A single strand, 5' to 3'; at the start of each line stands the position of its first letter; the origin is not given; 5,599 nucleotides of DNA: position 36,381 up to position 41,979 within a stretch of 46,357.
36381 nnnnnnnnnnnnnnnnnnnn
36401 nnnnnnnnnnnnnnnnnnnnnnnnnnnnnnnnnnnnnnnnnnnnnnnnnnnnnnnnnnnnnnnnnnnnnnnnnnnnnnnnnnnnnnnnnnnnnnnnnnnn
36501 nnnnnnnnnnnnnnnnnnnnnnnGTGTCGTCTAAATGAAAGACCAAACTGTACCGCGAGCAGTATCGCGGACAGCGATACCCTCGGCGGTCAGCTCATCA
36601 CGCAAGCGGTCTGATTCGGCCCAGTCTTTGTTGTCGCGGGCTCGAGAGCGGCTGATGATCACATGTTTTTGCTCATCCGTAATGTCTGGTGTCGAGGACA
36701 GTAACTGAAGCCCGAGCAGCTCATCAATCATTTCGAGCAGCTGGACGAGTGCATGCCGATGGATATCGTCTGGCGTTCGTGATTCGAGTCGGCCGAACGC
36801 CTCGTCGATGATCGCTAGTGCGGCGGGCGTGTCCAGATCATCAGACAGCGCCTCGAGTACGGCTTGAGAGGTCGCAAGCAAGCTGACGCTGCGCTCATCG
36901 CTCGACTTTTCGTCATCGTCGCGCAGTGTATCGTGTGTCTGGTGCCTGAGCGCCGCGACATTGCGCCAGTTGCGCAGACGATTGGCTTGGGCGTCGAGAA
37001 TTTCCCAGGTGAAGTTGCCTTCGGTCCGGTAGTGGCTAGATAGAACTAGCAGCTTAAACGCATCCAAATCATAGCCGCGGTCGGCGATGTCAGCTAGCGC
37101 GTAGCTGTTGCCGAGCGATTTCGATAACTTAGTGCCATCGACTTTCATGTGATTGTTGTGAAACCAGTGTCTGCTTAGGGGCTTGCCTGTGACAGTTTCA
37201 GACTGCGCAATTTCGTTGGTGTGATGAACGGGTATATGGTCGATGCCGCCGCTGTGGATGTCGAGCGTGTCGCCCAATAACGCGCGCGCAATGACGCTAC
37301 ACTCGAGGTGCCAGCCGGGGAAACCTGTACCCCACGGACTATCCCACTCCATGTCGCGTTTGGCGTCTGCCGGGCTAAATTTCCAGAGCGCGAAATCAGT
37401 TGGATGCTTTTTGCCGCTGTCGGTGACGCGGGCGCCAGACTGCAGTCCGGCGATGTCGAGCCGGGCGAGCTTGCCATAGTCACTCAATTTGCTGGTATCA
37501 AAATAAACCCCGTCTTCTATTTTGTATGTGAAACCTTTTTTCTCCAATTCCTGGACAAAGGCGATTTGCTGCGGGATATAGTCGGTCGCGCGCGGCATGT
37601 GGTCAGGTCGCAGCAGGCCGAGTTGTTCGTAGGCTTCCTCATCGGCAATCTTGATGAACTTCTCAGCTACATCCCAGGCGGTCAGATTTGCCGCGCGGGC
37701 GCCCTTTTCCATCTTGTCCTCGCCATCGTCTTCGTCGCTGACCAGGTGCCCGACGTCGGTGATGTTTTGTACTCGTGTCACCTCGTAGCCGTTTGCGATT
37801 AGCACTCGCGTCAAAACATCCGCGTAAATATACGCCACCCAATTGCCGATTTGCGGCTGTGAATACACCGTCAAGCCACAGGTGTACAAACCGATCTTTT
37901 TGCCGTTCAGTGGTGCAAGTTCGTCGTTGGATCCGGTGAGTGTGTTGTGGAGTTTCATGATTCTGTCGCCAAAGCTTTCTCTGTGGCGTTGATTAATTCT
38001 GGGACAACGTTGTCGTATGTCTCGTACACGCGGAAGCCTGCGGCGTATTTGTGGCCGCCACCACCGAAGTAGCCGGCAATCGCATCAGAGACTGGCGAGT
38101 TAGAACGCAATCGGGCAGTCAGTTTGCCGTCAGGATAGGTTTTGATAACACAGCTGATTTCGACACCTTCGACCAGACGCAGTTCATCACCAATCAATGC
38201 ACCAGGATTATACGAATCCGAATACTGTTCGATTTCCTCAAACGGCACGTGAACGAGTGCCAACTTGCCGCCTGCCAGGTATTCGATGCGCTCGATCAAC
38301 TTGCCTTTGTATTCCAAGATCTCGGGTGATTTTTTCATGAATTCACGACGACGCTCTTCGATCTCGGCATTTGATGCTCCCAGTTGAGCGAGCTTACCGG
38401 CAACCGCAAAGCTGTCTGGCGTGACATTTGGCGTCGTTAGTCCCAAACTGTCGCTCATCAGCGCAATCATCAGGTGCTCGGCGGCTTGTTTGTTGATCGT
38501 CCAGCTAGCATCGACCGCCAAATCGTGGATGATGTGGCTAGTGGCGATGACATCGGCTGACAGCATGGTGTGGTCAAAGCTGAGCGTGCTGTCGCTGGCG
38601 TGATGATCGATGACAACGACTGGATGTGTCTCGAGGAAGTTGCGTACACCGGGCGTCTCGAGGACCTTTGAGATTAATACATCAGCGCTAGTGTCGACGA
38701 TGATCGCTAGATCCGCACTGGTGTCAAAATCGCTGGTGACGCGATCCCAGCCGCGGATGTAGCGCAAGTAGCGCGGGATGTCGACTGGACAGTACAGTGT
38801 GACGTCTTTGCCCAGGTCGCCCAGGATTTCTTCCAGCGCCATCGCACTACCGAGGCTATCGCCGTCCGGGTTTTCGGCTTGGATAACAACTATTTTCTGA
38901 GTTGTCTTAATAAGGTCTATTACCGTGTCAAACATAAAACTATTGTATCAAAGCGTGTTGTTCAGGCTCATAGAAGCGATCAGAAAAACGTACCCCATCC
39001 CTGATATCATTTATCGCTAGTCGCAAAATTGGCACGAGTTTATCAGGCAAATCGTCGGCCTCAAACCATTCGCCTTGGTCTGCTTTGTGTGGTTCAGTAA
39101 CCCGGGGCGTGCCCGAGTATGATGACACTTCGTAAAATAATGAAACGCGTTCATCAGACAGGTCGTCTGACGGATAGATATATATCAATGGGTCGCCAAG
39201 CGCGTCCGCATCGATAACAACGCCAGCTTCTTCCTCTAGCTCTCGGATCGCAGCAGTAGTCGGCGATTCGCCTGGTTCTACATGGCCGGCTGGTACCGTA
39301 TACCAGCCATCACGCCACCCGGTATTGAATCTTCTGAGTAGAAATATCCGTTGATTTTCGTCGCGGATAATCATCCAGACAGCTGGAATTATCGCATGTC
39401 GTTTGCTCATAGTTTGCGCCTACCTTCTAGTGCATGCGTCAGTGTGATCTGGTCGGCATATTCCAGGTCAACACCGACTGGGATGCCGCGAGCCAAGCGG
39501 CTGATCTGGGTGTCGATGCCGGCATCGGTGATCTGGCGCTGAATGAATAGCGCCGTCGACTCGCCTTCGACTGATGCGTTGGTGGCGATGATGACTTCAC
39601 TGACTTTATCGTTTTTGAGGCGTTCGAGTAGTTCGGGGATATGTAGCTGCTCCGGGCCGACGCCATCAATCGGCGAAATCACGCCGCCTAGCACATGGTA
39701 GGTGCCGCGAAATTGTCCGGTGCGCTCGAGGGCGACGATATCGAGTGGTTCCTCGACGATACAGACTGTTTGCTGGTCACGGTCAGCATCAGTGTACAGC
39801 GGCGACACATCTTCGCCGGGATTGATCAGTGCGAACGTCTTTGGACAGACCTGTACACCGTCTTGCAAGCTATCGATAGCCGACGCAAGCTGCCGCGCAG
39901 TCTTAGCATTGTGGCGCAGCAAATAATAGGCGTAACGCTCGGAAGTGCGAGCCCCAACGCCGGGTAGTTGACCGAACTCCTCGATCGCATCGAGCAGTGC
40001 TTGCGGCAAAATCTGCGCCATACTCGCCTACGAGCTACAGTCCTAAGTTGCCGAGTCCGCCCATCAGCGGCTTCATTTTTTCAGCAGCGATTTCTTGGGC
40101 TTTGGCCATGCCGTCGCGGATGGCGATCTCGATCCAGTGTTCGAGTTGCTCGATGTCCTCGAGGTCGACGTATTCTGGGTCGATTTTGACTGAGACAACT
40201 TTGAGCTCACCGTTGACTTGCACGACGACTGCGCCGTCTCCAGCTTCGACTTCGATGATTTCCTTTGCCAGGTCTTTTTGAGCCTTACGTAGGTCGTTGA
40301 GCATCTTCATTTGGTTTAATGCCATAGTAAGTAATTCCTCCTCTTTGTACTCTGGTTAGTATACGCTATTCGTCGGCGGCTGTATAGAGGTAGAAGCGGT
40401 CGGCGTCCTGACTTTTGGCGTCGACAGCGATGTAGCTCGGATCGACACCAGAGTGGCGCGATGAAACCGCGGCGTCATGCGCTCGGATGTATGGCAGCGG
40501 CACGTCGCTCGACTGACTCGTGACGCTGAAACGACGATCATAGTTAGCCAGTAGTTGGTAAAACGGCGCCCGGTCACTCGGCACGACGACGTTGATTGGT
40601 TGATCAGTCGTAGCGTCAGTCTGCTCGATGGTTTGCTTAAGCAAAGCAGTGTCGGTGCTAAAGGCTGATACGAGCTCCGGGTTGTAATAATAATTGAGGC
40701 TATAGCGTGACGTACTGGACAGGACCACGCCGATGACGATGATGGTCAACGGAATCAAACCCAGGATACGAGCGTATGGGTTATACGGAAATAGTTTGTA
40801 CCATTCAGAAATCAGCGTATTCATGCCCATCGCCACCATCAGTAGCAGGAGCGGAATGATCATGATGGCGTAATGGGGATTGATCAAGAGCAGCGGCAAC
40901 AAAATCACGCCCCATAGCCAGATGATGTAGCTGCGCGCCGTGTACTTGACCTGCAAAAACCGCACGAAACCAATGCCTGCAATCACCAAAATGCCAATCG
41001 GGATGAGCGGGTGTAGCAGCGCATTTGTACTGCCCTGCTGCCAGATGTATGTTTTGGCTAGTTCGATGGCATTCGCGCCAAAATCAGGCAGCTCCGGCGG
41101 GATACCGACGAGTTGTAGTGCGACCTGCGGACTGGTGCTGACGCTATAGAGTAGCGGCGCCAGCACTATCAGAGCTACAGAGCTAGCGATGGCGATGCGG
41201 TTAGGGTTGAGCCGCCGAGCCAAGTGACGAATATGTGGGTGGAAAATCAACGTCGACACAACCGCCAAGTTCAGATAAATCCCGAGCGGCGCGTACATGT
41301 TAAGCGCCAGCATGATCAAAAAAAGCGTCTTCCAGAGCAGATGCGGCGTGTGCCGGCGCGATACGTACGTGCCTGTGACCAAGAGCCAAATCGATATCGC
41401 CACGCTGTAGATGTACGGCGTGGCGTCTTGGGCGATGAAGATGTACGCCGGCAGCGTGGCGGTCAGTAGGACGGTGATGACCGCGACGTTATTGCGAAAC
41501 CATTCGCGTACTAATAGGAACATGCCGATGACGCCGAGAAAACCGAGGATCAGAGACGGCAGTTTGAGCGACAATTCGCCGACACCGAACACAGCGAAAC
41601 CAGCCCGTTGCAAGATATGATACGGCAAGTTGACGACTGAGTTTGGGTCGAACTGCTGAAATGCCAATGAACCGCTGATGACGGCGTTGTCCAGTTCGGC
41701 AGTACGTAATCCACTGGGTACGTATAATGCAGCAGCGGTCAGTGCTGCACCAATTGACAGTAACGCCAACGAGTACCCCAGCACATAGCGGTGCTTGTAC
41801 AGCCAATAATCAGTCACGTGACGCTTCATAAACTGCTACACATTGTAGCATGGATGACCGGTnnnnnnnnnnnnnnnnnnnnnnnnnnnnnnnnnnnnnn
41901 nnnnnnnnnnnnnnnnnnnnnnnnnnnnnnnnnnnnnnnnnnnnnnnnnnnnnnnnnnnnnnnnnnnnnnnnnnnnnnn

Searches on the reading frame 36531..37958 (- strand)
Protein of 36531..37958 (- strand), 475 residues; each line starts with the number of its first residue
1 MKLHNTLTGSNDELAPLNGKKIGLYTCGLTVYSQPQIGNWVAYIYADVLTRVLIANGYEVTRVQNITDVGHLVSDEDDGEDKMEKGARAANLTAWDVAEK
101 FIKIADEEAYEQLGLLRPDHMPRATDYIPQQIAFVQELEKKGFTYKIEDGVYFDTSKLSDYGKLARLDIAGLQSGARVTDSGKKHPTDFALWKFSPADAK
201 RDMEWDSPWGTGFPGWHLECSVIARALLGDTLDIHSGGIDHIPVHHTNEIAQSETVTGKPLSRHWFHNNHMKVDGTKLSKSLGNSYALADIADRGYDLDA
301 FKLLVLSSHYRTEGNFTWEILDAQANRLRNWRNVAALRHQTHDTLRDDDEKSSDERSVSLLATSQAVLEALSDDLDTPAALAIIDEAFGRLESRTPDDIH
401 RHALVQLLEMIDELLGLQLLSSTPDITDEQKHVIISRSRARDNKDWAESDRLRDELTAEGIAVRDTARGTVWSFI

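Call 16: search_protein_families(library=pfam, proteins=[window:36531-37958:-], max_evalue=0.001)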
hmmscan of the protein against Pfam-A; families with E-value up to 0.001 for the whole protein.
window:36531-37958:- (475 aa): 3 families
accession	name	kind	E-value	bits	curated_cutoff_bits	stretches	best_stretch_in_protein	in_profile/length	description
PF01406.26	tRNA-synt_1e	-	2e-85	287.3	27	1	15-322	3-297/301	tRNA synthetases class I (C) catalytic domain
PF23493.1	CysS_C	-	1.7e-09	38.1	23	1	423-472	1-50/51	Cysteinyl-tRNA ligase anticodon binding domain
PF09334.17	tRNA-synt_1g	-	5.3e-08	32.5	20.1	0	254-326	304-376/391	tRNA synthetases class I (M)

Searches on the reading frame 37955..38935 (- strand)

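Call 16: search_protein_families(library=pfam, proteins=[window:37955-38935:-], max_evalue=0.001)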
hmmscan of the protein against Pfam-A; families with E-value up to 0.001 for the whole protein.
window:37955-38935:- (326 aa): 2 families
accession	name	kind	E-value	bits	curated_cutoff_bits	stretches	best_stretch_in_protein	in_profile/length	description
PF01368.27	DHH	-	8.2e-12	45.9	28.1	1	14-158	1-124/125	DHH family, N-terminal domain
PF02272.25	DHHA1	-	2.6e-06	28.2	25.9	1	250-322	23-100/102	DHHA1 domain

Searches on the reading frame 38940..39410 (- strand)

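Call 16: search_protein_families(library=pfam, proteins=[window:38940-39410:-], max_evalue=0.001)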
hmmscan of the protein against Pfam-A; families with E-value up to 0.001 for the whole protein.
window:38940-39410:- (156 aa): 2 families
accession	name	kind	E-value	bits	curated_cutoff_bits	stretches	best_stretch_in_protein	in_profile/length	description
PF00293.34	NUDIX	-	6e-23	81.8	21.1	1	9-128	4-126/134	NUDIX domain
PF14815.12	NUDIX_4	-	8.8e-07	29.2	35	1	11-84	1-70/113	NUDIX domain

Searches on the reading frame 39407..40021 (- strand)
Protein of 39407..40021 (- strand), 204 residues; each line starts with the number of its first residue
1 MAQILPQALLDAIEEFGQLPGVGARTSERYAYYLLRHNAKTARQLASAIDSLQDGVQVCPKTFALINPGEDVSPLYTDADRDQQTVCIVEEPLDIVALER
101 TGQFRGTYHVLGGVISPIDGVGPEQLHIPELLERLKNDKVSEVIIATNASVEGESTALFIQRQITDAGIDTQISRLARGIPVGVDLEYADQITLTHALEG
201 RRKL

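Call 16: search_protein_families(library=pfam, proteins=[window:39407-40021:-], max_evalue=0.001)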
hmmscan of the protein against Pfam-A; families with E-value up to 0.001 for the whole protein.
window:39407-40021:- (204 aa): 4 families
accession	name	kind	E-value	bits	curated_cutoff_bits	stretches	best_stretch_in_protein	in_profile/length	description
PF13662.12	Toprim_4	-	1.2e-23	83.6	25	1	85-176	2-84/85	Toprim domain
PF21176.3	RecR_HhH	-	8.9e-13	48.3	27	1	12-50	4-42/45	RecR, helix-hairpin-helix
PF21175.2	RecR_C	-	2.6e-12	46.3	22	1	179-202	1-24/24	RecR, C-terminal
PF01751.28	Toprim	-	4.4e-11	43.2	23.1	1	85-171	1-91/96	Toprim domain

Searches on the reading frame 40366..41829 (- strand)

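Call 16: search_protein_families(library=pfam, proteins=[window:40366-41829:-], max_evalue=0.001)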
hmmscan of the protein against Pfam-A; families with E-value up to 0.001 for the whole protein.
window:40366-41829:- (487 aa): 1 family
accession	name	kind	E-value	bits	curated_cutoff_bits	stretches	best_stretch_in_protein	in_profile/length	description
PF13231.12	PMT_2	-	8.9e-10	39.4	26.1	1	73-228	9-159/160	Dolichyl-phosphate-mannose-protein mannosyltransferase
